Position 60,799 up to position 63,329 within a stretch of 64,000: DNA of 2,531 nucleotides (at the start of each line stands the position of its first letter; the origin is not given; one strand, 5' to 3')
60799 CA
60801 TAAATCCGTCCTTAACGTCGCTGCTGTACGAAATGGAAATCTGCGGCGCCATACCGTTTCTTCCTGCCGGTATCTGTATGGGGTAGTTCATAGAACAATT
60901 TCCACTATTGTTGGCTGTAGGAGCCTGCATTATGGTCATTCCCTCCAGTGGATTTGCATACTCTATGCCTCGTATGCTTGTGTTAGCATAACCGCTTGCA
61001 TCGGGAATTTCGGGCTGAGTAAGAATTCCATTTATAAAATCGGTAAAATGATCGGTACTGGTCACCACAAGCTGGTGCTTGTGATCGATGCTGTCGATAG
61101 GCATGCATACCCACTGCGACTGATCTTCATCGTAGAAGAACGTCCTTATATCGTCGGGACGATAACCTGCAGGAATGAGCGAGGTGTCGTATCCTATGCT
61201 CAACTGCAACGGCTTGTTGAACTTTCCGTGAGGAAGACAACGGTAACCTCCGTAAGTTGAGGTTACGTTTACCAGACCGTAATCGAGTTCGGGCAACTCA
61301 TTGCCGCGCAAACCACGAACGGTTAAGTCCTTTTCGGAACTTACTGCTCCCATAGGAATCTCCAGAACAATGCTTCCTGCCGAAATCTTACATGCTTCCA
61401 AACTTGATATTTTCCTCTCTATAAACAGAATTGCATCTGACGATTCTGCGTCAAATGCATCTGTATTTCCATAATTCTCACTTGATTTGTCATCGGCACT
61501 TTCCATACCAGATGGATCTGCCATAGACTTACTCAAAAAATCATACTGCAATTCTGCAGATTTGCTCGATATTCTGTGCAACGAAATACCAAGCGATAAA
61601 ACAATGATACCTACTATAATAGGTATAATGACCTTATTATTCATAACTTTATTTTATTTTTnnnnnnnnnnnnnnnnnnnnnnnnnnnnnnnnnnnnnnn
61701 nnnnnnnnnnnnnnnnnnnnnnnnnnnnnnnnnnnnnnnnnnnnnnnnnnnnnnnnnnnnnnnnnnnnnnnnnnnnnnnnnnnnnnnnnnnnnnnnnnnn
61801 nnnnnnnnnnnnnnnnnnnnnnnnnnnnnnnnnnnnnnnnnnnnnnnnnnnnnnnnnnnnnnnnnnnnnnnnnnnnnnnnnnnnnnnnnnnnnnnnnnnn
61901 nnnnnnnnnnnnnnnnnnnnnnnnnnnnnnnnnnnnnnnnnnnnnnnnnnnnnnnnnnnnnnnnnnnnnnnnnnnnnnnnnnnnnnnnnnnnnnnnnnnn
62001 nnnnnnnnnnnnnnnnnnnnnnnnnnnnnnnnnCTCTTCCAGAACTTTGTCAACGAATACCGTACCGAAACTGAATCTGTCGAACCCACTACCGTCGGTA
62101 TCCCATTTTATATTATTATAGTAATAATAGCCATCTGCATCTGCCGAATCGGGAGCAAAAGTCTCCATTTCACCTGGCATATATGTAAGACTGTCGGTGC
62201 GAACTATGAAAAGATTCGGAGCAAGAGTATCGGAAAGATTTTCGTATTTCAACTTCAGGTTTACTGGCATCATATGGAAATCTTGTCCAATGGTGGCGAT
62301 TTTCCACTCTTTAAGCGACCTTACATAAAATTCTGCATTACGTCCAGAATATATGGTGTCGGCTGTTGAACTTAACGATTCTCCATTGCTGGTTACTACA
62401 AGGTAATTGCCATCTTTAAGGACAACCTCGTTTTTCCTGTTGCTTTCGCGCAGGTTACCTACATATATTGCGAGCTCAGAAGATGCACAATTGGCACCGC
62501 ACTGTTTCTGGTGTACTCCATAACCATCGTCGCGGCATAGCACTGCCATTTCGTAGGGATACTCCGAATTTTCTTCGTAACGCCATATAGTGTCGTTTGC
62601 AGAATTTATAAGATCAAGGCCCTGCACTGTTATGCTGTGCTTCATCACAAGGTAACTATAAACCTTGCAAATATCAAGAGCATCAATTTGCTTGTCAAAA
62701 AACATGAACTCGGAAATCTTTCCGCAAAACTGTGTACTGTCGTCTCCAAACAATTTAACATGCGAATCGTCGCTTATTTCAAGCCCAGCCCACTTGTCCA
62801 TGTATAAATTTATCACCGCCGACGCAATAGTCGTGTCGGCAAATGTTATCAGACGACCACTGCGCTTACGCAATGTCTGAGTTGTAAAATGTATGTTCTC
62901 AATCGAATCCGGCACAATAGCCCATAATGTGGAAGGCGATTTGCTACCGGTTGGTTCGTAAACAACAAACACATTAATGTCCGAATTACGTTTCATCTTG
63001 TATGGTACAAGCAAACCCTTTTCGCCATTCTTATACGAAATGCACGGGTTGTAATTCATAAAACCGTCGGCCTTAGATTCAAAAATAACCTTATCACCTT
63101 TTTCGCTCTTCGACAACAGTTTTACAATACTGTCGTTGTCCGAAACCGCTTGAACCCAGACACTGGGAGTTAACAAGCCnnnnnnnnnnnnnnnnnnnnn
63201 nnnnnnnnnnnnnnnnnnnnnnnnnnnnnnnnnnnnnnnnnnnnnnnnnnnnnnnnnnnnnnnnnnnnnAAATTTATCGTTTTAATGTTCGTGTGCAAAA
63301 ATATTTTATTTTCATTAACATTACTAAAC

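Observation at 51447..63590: TcA-less Tc-toxin-like (SpvB-propeller-RHS) polymorphic toxin operon paired with a T9SS cargo protein and a lipoprotein immunity candidate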

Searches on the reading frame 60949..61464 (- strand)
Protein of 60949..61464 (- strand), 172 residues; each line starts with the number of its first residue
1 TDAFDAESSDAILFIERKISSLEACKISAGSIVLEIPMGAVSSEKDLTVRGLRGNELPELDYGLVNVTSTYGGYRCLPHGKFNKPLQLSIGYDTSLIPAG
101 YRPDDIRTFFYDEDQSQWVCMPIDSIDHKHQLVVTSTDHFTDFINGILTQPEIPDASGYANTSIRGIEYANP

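Call 58: search_solved_structures(query=A5, max_evalue=10, show_alignments=2)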
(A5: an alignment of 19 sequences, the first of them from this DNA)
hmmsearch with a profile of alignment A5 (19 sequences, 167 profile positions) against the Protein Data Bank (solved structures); distinct sequences matched with E-value up to 10: 3.
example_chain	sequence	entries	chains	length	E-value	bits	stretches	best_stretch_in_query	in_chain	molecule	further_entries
1lit_A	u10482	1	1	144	0.96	12.1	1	81-119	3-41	LITHOSTATHINE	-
1qdd_A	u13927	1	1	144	0.96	12.1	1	81-119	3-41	LITHOSTATHINE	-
3ezj_B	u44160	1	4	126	1.3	11.6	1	95-134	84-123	NANOBODY NBGSPD_7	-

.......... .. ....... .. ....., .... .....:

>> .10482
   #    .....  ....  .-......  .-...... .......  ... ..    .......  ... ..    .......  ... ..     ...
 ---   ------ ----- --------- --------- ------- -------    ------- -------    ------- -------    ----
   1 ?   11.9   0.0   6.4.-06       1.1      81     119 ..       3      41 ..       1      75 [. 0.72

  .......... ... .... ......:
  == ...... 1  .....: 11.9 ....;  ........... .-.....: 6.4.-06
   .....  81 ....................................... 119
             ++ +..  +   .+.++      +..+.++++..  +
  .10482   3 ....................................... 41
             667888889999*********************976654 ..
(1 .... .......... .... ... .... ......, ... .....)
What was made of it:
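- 61024..61407 (-): Conserved N-terminal domain (aa ~80-207) ending in the motif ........, a putative ZU5-type autoproteolytic domain (cut predicted at HF|T, aa 200/201). There is no PDB sequence hit (call 58).
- Tried and rejected: A profile of the N-terminal domain against PDB sequences gave no ZU5 hit (call 58).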

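Call 65: find_related_loci(query=A5, collection=metagenome_contigs, flank=10000)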
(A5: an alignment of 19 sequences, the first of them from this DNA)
Query A5 (172 aa) in metagenome_contigs; peptide patterns used: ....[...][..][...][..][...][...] (x = any residue, [..] = any of these).
600 stretches matched a pattern (row limit reached: there are more); 576 encode a relative of the query (tblastn E <= 1e-3); the best 80 are kept; 79 distinct loci.
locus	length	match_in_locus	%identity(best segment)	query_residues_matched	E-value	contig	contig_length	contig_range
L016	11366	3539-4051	88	2-172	1e-103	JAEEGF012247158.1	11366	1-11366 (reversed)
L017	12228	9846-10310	46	19-172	1e-45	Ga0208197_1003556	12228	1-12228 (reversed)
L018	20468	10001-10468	46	16-172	8e-44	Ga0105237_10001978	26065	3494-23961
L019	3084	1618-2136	43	1-172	1e-42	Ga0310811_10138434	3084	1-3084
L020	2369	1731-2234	41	2-172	1e-41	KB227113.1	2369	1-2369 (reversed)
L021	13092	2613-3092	42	14-172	1e-40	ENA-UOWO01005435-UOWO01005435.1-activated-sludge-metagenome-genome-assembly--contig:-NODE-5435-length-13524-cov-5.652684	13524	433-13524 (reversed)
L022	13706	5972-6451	42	14-172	1e-40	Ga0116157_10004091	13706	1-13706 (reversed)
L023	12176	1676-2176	40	3-172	9e-41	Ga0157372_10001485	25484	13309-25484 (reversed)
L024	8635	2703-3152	45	24-172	1e-40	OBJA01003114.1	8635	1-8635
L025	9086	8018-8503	46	15-172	1e-40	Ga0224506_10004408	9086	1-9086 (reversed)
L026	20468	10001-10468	42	16-172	2e-40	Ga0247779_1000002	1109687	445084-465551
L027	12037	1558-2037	43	12-172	2e-40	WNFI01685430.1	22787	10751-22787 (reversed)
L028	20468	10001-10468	44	17-172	2e-40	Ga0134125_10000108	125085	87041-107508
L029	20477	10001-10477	42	15-172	2e-40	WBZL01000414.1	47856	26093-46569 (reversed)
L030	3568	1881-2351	40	17-172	6e-40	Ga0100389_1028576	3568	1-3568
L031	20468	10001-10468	41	14-172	2e-39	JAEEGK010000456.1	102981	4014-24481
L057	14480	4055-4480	42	32-172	5e-37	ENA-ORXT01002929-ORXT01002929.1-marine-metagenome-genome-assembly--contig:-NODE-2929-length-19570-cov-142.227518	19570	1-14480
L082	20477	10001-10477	38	15-172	2e-35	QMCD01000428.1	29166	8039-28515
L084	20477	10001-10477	38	16-172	5e-35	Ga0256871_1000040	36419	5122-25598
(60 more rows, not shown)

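Call 69: search_protein_families(library=pfam, proteins=[L031:4769-9838:+, L031:2254-4770:+, L084:4820-9106:+, L084:1842-4808:+, L082:3901-8946:+, L057:1162-3081:+, L057:105-1151:+], max_evalue=0.01)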
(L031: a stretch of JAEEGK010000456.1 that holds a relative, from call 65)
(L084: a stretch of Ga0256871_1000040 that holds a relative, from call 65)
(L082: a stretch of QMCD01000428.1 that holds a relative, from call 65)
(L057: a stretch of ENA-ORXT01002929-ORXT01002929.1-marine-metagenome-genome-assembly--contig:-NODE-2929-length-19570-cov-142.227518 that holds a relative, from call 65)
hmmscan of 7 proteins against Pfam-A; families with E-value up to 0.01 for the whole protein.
L031:4769-9838:+ (1690 aa): 4 families
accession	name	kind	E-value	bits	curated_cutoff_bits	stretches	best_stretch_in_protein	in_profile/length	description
PF05593.20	RHS_repeat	-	9.8e-14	51.8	22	2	1087-1116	1-31/38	RHS Repeat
PF03534.18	SpvB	-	4e-10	39.8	22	1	112-266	12-180/287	Salmonella virulence plasmid 65kDa B protein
PF12256.14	TcdB_toxin_midN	-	0.00025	20.8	24.8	0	509-562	113-165/181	Insecticide toxin TcdB middle/N-terminal region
PF20041.5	DUF6443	-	0.0055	17.4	27.8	1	917-1001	16-86/137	Domain of unknown function (DUF6443)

L031:2254-4770:+ (839 aa): 0 families

L084:4820-9106:+ (1429 aa): 1 family
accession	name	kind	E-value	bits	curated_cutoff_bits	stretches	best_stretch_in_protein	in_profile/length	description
PF05593.20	RHS_repeat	-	3.8e-18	65.9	22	3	973-1006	5-37/38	RHS Repeat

L084:1842-4808:+ (989 aa): 0 families

L082:3901-8946:+ (1682 aa): 4 families
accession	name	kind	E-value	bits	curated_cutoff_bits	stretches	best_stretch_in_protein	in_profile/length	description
PF05593.20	RHS_repeat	-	1.9e-16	60.4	22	2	1180-1202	15-37/38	RHS Repeat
PF12256.14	TcdB_toxin_midN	-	7.8e-05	22.5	24.8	1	372-488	63-166/181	Insecticide toxin TcdB middle/N-terminal region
PF03527.20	RHS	-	8.8e-05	22.7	27.9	1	1583-1615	2-34/38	RHS protein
PF03534.18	SpvB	-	0.00016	21.4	22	1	91-140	4-53/287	Salmonella virulence plasmid 65kDa B protein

L057:1162-3081:+ (640 aa): 6 families
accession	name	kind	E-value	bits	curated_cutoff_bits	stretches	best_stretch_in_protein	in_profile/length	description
PF18962.6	Por_Secre_tail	-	2.2e-11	44.3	27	1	561-633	3-70/75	Secretion system C-terminal sorting domain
PF17210.9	SdrD_B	-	3.4e-08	34.1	29.7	1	318-353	41-76/112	SdrD B-like domain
PF13620.12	CarboxypepD_reg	-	1.6e-07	32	32.3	0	312-344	22-57/82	Carboxypeptidase regulatory-like domain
PF23623.1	GBD_IRG7_N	-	0.00011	22.7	27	0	324-352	61-91/95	IRG7 N-terminal galactose binding domain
PF07495.19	Y_Y_Y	-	0.00041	20.6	26.6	0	323-348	26-51/65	Y_Y_Y domain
PF09430.16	EMC7_beta-sandw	-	0.0043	17.7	26.6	0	221-258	9-47/122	ER membrane protein complex subunit 7, beta-sandwich domain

L057:105-1151:+ (349 aa): 1 family
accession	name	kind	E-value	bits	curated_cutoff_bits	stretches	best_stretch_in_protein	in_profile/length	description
PF13573.12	SprB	-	1.1e-05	25.4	28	1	37-65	4-36/37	SprB repeat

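Call 91: search_protein_families(library=pfam, alignment_id=A5, max_evalue=5)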
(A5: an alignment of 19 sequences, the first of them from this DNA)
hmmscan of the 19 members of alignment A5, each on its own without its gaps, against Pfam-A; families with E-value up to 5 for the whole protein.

A. member 1, seq(172 aa): 0 families

B. families by the number of members that match (of 19 scanned): 5 families
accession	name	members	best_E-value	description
PF00791.26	ZU5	4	0.045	ZU5 domain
PF17994.7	Glft2_N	1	0.052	Galactofuranosyltransferase 2 N-terminal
PF22185.1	AF_0924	1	0.11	Uncharacterized protein AF_0924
PF21072.3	EFR3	1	0.12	EFR3 protein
PF04301.19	BioG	1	0.18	Pimeloyl-ACP methyl esterase BioG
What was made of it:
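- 61024..61407 (-): Pfam ZU5 is the only family hit by several members, 4/19 with best E 0.045 (call 91).
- ZU5 membership is weak: best E 0.045, and no PDB sequence hit (calls 58, 91).
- Tried and rejected: Only weak per-member Pfam ZU5 hits were found (call 91).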

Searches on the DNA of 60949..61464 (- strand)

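Call 85: search_rna_families(source=L033, start=18900, end=20480)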
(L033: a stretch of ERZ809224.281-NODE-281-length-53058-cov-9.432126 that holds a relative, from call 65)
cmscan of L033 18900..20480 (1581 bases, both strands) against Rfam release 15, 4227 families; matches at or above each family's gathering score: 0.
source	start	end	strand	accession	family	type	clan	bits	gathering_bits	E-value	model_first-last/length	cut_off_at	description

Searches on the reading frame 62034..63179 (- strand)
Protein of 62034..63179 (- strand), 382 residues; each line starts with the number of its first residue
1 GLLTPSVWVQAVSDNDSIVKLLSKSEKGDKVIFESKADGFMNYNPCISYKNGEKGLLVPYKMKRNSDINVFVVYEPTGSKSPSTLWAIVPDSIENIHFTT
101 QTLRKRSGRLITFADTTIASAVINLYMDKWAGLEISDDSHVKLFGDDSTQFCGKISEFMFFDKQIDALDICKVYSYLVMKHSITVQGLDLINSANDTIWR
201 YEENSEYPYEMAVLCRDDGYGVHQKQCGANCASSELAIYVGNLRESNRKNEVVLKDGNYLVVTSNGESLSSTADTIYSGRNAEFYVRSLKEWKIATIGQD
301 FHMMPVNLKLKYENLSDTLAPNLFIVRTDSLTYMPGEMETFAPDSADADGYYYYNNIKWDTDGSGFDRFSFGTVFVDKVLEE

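Call 45: find_homologous_proteins(query=A2, max_evalue=0.001)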
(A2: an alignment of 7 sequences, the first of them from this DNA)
Query A2 (7 sequences) (382 aa, profile of the alignment): 85 proteins with E <= 0.001 among 5400 candidates.
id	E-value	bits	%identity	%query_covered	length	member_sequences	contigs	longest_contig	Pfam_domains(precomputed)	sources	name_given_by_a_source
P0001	3.5e-147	509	100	100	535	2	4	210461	PF26628.1,PF18962.8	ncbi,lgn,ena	-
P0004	2.4e-138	479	88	100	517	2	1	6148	PF26628.1,PF18962.8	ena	-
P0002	5.6e-136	472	88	100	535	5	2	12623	PF26628.1,PF18962.8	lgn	-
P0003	1.5e-127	444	81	100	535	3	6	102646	PF26628.1,PF18962.8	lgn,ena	-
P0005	3.8e-127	443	81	99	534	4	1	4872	PF26628.1,PF18962.8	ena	-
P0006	3.1e-120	420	75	100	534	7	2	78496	PF26628.1,PF18962.8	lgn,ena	-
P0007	2.4e-117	410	73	100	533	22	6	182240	PF26628.1,PF18962.8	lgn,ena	-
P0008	4.4e-104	367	67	89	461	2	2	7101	PF26628.1,PF18962.8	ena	-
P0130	7.2e-85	303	21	16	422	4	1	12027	PF26628.1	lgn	-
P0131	8.9e-85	303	23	45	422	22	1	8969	PF26628.1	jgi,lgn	-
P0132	1.3e-84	303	21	16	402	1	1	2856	PF26628.1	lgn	-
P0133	3.1e-84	301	21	16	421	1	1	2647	PF26628.1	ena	-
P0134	4.7e-84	301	21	16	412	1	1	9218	PF26628.1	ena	-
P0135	4.8e-84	301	21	16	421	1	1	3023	PF26628.1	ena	-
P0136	4.9e-84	301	21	16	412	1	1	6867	PF26628.1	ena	-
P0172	1.9e-78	282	20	45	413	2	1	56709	PF26628.1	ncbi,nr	ncbi:MAG: T9SS type A sorting domain-containing protein [Marinilabiliaceae bacterium]|nr:T9SS type A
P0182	6.2e-76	274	23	45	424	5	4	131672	PF26628.1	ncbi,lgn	-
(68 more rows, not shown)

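Call 89: find_encoding_contigs(protein=P0182, flank=10000, max_places=3)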
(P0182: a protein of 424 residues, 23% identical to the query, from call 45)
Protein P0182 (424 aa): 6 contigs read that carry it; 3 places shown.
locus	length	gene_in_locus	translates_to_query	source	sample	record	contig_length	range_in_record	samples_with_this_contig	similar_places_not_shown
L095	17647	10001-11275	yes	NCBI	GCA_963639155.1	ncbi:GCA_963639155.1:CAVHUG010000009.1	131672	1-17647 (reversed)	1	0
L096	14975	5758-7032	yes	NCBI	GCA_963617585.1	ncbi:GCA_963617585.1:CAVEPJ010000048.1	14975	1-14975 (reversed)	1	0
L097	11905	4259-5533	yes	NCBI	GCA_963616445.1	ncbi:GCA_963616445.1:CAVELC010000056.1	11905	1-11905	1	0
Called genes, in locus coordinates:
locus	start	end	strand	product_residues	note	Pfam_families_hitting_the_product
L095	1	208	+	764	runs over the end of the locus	PF01384:PHO4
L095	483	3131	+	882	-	PF13620:CarboxypepD_reg, PF13715:CarbopepD_reg_2, PF07715:Plug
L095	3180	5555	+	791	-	-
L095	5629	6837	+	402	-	PF19190:BACON_2, PF13004:BACON, PF01223:Endonuclease_NS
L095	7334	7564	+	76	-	-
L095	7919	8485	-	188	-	-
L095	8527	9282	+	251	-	-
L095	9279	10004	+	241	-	-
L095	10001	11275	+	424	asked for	PF26628:DUF8202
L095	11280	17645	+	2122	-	?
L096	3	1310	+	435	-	?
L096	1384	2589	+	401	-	-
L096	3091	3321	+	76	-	-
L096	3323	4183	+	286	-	-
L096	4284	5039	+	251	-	-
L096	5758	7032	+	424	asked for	PF26628:DUF8202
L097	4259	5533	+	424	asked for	PF26628:DUF8202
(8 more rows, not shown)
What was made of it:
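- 3/3 contigs of P0182 (call 89).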

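Call 90: find_encoding_contigs(protein=P0172, flank=10000, max_places=2)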
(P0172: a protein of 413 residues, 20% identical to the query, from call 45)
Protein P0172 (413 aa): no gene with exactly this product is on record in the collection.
